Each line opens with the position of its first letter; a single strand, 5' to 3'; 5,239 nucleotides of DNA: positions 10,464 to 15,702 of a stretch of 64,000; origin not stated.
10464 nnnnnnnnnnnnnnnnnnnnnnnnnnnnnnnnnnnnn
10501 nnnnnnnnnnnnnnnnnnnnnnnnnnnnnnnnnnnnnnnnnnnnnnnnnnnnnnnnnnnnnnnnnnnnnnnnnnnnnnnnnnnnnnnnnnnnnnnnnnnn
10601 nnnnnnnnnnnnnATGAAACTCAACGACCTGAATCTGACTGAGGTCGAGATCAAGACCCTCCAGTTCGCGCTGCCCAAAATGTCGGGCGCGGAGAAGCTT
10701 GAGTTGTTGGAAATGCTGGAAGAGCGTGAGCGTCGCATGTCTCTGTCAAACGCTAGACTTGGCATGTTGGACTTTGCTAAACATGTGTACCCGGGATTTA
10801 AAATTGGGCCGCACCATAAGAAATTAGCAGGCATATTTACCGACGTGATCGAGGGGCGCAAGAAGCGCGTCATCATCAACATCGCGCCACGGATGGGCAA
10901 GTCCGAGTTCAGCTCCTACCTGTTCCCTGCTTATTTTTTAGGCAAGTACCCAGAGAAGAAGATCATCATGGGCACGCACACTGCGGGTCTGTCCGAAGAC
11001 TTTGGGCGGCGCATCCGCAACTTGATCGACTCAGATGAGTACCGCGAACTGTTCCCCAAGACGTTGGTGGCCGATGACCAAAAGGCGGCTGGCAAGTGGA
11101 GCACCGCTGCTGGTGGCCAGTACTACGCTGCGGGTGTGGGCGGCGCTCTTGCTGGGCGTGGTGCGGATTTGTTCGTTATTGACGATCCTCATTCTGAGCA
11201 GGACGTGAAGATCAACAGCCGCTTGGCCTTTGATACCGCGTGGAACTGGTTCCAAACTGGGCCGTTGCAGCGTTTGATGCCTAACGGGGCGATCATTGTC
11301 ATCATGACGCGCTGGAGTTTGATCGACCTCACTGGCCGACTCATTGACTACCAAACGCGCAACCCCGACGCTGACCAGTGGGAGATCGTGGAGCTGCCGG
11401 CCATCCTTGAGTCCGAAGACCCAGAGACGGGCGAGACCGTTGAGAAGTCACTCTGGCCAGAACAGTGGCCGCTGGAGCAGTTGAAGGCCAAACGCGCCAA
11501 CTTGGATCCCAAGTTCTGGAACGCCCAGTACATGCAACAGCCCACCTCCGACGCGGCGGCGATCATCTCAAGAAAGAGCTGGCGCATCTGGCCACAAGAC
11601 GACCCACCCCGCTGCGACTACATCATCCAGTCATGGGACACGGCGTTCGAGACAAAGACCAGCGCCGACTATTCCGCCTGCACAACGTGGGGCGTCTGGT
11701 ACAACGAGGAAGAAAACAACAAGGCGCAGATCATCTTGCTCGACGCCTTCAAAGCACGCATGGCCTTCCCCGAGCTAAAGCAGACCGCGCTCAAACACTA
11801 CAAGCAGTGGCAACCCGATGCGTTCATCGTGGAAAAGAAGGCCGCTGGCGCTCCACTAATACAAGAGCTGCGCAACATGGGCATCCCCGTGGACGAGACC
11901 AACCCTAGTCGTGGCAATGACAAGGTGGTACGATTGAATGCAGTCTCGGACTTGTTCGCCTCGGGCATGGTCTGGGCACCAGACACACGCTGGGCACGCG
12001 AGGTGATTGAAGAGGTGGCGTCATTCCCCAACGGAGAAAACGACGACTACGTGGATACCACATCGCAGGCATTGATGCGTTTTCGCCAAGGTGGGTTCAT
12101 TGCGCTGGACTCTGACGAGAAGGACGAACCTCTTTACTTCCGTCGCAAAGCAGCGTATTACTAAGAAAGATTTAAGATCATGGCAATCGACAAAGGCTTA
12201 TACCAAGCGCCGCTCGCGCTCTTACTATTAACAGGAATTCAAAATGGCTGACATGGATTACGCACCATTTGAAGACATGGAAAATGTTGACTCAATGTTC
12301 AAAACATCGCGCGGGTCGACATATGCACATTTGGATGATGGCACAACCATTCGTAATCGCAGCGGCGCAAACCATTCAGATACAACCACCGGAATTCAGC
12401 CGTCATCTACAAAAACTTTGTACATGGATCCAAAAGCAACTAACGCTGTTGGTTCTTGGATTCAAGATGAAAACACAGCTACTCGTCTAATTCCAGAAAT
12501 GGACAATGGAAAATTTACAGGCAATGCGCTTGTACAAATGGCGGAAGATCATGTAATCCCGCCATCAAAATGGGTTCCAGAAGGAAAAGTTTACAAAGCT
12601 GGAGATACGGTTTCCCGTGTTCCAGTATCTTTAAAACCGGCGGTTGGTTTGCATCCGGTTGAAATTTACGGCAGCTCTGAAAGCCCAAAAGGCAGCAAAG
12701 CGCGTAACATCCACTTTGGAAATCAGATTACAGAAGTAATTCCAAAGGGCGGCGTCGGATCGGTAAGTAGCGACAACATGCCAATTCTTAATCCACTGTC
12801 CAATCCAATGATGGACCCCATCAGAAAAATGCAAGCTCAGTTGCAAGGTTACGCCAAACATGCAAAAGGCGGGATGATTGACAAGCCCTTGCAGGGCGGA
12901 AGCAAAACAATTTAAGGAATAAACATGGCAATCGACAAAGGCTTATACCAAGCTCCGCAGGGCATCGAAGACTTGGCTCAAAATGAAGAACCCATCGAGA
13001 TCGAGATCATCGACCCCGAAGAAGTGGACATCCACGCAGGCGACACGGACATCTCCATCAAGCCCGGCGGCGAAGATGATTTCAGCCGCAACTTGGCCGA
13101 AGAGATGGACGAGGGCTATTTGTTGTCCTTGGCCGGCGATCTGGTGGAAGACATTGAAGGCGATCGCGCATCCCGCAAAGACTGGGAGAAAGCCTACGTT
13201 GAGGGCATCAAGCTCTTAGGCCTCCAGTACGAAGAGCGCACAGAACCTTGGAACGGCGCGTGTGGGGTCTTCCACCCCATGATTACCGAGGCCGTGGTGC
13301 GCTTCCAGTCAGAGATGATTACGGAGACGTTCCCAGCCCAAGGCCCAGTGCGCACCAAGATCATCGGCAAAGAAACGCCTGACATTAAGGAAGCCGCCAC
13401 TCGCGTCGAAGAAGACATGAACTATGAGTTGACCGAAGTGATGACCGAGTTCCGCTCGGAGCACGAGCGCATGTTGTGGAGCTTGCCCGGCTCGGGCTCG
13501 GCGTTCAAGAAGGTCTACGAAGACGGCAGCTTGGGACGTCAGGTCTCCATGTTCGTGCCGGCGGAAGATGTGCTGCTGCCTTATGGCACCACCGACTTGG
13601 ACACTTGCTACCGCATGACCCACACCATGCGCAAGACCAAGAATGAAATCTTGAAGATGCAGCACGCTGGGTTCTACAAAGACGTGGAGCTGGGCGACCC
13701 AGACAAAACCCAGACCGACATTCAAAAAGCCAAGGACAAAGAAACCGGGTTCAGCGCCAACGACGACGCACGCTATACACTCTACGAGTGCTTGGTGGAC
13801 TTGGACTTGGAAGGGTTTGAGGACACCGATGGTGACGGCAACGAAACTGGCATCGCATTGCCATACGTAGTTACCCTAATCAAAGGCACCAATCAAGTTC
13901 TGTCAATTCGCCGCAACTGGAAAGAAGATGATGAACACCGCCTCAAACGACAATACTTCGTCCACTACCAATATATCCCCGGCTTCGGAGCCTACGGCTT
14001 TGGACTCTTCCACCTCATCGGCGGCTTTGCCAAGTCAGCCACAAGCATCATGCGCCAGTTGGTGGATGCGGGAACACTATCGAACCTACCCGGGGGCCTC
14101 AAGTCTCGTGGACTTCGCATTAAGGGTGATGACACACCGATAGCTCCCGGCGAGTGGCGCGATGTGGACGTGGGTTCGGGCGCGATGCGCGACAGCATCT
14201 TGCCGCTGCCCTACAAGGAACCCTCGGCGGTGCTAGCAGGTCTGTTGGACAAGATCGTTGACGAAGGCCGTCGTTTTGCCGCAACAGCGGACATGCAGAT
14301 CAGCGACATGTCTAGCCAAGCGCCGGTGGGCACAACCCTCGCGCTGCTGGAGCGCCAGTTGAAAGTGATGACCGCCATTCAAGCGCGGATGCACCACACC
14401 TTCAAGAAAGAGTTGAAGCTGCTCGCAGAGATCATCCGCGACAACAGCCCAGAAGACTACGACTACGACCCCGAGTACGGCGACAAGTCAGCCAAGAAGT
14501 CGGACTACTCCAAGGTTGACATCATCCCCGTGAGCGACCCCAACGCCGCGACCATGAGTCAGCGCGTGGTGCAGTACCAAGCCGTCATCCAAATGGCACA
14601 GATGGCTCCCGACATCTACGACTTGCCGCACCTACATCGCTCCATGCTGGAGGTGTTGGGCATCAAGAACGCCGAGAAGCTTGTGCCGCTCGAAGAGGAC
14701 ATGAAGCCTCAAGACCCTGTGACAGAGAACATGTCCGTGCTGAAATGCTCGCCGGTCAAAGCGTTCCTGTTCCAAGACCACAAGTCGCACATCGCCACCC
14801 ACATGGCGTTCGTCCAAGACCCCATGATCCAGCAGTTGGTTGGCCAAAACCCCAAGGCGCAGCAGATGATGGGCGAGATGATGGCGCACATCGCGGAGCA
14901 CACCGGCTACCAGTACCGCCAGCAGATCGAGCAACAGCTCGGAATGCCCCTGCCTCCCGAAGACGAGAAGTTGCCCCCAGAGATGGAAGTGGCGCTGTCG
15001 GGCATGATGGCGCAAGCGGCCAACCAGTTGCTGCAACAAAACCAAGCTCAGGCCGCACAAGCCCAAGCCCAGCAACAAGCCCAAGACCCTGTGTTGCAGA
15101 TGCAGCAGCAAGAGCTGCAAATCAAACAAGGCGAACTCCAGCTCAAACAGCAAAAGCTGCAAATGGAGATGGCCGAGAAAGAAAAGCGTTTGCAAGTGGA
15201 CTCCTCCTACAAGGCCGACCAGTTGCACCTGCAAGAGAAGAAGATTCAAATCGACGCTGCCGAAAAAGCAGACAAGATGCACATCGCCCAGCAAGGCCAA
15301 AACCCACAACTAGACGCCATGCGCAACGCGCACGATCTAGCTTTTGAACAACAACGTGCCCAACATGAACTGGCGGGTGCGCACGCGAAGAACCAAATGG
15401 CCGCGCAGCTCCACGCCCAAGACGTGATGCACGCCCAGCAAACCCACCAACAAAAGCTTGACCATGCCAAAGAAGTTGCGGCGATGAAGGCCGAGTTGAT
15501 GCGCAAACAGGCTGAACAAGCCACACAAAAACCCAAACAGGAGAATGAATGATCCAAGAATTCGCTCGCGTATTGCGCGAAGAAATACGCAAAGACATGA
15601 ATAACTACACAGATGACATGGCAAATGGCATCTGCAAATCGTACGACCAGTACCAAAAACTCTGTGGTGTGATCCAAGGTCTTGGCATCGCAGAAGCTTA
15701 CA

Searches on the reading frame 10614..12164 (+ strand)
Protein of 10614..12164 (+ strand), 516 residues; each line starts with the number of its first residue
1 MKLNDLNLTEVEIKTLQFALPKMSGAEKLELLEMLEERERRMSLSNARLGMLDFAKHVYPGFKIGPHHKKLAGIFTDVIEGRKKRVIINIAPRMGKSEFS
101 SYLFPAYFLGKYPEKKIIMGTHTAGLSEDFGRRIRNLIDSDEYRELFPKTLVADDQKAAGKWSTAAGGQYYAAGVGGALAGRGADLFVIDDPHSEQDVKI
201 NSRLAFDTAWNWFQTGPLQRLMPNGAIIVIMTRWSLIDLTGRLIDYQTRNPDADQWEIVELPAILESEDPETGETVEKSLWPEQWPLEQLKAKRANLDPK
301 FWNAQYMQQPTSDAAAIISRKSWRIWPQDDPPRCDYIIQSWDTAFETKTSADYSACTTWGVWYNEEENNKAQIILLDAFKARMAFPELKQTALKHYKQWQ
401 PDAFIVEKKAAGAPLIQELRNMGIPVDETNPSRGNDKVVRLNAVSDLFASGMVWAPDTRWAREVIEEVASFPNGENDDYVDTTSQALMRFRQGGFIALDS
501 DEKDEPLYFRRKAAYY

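Call 12: search_protein_families(library=phrogs, proteins=[window:10614-12164:+], max_evalue=0.00001)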
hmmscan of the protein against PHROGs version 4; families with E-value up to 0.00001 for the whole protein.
window:10614-12164:+ (516 aa): 5 families
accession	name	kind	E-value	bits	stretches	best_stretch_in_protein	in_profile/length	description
phrog_38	-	head and packaging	1.6e-101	342.2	1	33-494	250-707/760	terminase large subunit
phrog_4758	-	head and packaging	9e-54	183.4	1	51-268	26-240/243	terminase large subunit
phrog_5573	-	head and packaging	8.4e-38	131.2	1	254-489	10-233/250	terminase large subunit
phrog_30251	-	head and packaging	2.9e-23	83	1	84-366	56-332/799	terminase large subunit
phrog_12171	-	head and packaging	5.7e-06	27.4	0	434-492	39-97/110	terminase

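Call 73: search_dna_similar(query=window:10614-12164:+, collection=phages, mode=protein, max_rows=15, max_evalue=1e-20)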
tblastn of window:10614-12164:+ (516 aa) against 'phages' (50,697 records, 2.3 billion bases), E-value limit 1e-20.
Records with a match: 328; places in all: 328; records where one place covers at least 80% of the query: 281.
Best place of each record, by identity: <60% 328.
By first word of the organism name: Microbacterium 81; Klebsiella 33; Caulobacter 20; Yersinia 17; Bacillus 14; Lactococcus 11; Synechococcus 10; Bacteriophage 10; Pseudomonas 10; Ralstonia 9; and 46 more.
By host as written in the record: - 27; Microbacterium paraoxydans NWU1 27; Microbacterium foliorum NRRL B-24224 27; Klebsiella pneumoniae 20; Caulobacter vibrioides CB15 19; Microbacterium foliorum NRRL B-24224 SEA 17; Yersinia enterocolitica 14; Lactococcus lactis SMQ-86 10; and 97 more.
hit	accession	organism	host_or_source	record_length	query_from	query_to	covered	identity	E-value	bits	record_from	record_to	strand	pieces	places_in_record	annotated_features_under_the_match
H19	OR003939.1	Phage DSL-LC04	Gammaproteobacteria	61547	47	505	89%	52.2%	2e-142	458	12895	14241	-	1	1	terminase large subunit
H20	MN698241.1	Pelagibacter phage HTVC027P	Candidatus Pelagibacter sp. HTCC1062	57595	51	515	90%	51.3%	3e-134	435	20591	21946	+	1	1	terminase large subunit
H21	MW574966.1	phage 023Pt_psg01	unknown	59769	51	507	89%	51.1%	3e-134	435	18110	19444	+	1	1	terminase large subunit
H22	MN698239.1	Pelagibacter phage HTVC023P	Candidatus Pelagibacter sp. HTCC1062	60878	51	516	90%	48.3%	2e-126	412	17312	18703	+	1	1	terminase large subunit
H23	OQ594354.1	Synechococcus phage MinM2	Synechococcus sp.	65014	3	499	96%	44.9%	2e-124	407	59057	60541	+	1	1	terminase large subunit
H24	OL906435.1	Planktothrix phage Pag-Yong1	Planktothrix agardhii FACHB-1261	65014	3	499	96%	44.9%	2e-124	407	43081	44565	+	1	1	terminase large subunit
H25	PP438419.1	Planktothrix phage Pra-JY27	Planktothricoides raciborskii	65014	3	499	96%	44.9%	2e-124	407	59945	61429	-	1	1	terminase large subunit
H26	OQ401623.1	Roseobacter phage CRP-901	Roseobacter sp. FZCC0083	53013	48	516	91%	33.0%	3e-60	221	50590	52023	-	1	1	terminase large subunit | terminase small subunit | head to tail connecting protein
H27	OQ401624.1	Roseobacter phage CRP-902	Roseobacter sp. FZCC0083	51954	48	516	91%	32.6%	2e-58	215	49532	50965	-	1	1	terminase large subunit | terminase small subunit | head to tail connecting protein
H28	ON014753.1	Pseudanabaena phage Pam1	Pseudanabaena sp.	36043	46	484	85%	33.8%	2e-51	194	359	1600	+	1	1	terminase large subunit | terminase small subunit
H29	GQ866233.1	Aggregatibacter phage S1249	Aggregatibacter actinomycetemcomitans ...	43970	47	487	85%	33.0%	6e-41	163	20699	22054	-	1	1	putative terminase large subunit TerL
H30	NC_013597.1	Aggregatibacter phage S1249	Aggregatibacter actinomycetemcomitans ...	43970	47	487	85%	33.0%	6e-41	163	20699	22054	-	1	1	terminase large subunit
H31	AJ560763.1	Haemophilus phage Aaphi23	Actinobacillus actinomycetemcomitans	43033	47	487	85%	32.8%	7e-40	160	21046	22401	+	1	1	terL: putative terminase large subunit TerL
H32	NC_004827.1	Haemophilus phage Aaphi23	Actinobacillus actinomycetemcomitans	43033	47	487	85%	32.8%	7e-40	160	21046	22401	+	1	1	terL: terminase large subunit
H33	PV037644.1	Bacillus phage vB_BcM_CUBc25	Bacillus cereus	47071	47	490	86%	32.5%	5e-49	187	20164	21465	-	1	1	terminase large subunit | hypothetical protein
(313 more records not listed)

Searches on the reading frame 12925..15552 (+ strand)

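Call 12: search_protein_families(library=phrogs, proteins=[window:12925-15552:+], max_evalue=0.00001)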
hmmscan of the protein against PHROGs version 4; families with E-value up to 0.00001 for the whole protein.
window:12925-15552:+ (875 aa): 2 families
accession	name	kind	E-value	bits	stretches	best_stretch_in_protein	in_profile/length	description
phrog_1216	-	head and packaging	2.6e-28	100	1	75-603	116-609/714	portal protein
phrog_332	-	connector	2.4e-07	30.5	1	115-596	60-514/560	head-tail adaptor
